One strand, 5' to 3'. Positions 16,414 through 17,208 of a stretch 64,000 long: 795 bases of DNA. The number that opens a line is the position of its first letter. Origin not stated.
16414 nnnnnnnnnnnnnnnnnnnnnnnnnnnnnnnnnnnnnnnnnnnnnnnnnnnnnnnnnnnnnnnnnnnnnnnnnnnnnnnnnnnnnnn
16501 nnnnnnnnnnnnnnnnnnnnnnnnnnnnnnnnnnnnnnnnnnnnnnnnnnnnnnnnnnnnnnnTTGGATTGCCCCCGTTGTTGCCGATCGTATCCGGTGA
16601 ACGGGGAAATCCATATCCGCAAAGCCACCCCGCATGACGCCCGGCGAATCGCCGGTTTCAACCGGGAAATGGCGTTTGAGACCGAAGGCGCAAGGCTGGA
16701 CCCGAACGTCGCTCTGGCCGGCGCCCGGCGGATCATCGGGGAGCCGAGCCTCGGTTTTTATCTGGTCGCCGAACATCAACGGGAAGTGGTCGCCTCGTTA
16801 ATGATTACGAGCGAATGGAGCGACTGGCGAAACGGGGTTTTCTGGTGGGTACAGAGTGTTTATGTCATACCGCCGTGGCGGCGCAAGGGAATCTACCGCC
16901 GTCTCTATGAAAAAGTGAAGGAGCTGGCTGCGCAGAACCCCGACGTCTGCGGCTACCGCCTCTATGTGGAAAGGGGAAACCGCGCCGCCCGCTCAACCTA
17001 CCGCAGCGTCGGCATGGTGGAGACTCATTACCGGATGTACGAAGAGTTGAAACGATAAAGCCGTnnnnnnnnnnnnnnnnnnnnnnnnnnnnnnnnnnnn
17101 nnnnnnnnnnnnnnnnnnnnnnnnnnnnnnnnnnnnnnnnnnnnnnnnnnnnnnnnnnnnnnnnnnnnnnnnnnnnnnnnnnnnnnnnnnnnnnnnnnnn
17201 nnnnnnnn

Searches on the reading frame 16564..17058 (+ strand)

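Call 36: search_protein_families(library=pfam, proteins=[window:16564-17058:+], max_evalue=0.01)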
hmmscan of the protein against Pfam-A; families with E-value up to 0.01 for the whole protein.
window:16564-17058:+ (164 aa): 3 families
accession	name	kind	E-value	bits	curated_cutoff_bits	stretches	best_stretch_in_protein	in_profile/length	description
PF00583.31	Acetyltransf_1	-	4.5e-11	43.5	20.7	1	59-150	29-115/116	Acetyltransferase (GNAT) family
PF13508.13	Acetyltransf_7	-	5.4e-08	33.6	27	1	65-150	4-81/84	Acetyltransferase (GNAT) domain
PF13673.13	Acetyltransf_10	-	0.00013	22.4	23.6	1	96-155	54-111/128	Acetyltransferase (GNAT) domain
